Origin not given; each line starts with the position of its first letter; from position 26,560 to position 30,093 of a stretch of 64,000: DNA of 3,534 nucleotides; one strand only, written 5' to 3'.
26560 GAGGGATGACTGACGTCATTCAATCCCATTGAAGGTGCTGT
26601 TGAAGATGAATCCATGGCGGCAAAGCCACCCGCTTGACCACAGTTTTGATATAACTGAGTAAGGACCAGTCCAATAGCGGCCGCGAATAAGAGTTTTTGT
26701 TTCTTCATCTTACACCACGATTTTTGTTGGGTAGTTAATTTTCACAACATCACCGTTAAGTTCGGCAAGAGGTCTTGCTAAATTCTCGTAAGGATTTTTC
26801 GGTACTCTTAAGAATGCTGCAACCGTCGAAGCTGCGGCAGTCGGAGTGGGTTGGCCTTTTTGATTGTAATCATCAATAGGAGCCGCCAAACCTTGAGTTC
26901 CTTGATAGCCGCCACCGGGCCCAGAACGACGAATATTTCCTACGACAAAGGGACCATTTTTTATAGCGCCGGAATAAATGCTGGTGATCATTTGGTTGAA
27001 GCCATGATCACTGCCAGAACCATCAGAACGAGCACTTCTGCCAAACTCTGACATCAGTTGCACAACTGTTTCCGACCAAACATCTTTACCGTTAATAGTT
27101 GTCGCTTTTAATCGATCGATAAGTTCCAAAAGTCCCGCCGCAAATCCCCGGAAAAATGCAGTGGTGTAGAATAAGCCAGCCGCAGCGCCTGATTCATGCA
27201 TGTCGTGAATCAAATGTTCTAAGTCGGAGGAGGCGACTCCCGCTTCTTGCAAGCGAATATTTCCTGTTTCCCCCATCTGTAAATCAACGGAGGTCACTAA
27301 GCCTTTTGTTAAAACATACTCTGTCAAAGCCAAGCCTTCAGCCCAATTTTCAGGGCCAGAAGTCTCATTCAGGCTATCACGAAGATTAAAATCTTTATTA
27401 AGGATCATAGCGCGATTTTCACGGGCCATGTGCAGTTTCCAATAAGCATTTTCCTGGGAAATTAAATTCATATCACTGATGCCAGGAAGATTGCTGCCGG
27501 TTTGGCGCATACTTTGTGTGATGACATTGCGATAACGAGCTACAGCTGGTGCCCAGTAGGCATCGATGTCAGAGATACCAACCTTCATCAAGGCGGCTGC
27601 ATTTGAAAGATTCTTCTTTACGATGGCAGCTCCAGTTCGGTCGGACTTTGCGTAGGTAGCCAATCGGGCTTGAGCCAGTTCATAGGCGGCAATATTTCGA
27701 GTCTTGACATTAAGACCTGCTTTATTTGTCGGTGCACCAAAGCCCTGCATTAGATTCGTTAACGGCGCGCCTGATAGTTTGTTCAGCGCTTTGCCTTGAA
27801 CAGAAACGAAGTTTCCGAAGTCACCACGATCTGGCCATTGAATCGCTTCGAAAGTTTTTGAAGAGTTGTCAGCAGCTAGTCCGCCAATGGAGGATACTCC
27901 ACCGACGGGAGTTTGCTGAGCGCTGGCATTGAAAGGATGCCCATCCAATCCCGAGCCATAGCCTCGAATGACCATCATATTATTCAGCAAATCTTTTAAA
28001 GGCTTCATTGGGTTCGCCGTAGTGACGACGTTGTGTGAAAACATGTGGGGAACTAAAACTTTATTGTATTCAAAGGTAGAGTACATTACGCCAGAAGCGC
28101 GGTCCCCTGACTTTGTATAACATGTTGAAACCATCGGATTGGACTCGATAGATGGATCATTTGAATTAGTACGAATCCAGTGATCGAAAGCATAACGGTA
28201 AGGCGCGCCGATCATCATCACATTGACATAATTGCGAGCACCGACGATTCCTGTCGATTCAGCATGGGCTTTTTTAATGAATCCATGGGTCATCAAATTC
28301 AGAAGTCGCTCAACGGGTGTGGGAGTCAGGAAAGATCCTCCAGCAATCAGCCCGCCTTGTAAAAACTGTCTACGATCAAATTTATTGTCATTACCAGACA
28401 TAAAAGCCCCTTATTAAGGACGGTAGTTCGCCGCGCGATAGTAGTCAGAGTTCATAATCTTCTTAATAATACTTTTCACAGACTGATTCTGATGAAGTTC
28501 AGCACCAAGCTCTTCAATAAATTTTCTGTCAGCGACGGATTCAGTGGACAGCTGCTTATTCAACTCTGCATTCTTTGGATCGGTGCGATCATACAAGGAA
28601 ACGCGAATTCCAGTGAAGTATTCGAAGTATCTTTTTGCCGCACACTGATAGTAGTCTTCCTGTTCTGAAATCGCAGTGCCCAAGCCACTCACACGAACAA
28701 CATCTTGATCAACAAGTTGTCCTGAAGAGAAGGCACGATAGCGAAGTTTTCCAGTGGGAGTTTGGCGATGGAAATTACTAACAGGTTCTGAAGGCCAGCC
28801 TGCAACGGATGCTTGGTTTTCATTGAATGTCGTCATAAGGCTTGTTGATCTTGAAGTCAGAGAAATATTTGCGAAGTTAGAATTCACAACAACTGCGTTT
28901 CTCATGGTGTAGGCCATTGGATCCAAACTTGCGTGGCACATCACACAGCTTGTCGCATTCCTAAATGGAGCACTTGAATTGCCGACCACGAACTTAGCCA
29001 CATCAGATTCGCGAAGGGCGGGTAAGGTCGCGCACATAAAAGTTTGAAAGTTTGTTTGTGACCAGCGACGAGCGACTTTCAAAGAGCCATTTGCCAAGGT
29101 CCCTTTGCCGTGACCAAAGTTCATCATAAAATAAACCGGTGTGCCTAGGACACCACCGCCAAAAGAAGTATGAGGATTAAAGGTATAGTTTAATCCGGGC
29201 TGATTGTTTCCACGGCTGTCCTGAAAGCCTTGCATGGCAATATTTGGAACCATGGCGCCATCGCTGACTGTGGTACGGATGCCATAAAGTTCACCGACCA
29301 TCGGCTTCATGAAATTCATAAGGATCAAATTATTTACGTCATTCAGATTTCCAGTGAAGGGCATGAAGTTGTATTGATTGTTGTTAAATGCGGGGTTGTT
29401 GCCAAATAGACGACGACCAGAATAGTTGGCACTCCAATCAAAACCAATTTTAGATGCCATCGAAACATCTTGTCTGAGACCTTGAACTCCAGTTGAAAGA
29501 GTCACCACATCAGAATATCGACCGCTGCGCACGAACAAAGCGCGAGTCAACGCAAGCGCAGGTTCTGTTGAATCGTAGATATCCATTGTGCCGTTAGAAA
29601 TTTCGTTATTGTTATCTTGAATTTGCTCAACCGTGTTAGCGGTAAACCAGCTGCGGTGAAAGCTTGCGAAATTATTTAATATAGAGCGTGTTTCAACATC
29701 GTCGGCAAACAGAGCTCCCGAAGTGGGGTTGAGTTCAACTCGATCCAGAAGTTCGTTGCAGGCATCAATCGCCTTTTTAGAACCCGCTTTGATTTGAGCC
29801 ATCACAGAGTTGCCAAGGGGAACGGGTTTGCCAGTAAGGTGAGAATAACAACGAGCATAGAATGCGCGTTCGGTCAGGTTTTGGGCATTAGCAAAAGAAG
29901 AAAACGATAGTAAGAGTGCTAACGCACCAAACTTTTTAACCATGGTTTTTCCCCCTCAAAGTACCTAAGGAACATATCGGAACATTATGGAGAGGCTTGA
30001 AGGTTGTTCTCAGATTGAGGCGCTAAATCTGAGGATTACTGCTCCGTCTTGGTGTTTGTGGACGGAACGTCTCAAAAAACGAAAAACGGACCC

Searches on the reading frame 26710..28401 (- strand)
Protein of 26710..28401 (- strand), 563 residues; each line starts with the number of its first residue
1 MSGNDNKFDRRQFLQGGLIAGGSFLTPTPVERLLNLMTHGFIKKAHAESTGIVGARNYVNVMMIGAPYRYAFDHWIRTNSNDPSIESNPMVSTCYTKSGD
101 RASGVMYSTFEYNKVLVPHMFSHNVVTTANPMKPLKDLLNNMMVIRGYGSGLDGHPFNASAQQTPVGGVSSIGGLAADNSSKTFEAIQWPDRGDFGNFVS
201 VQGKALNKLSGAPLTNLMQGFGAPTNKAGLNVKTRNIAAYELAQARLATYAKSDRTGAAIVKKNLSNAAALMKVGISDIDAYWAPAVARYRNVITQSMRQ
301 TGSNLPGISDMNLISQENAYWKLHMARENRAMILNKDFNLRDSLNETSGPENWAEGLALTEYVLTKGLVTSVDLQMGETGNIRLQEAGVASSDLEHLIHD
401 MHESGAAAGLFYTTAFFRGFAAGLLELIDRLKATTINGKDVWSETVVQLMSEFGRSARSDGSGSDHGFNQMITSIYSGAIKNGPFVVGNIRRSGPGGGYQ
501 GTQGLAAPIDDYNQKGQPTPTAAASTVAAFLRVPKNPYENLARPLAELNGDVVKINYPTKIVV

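Call 41: search_protein_families(library=pfam, proteins=[window:26710-28401:-], max_evalue=0.001)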
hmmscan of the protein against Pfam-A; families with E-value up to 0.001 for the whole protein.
window:26710-28401:- (563 aa): 1 family
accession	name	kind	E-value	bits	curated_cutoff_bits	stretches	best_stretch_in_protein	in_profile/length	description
PF07394.17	DUF1501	-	1.2e-06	28.4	27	1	383-483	238-330/390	Protein of unknown function (DUF1501)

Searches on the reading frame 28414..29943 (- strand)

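Call 41: search_protein_families(library=pfam, proteins=[window:28414-29943:-], max_evalue=0.001)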
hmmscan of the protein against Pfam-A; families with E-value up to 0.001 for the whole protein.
window:28414-29943:- (509 aa): 1 family
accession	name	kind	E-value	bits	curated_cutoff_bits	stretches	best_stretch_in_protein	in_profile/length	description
PF07624.16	PSD2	-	2.8e-05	24.2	25.8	0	418-455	8-46/74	Protein of unknown function (DUF1585)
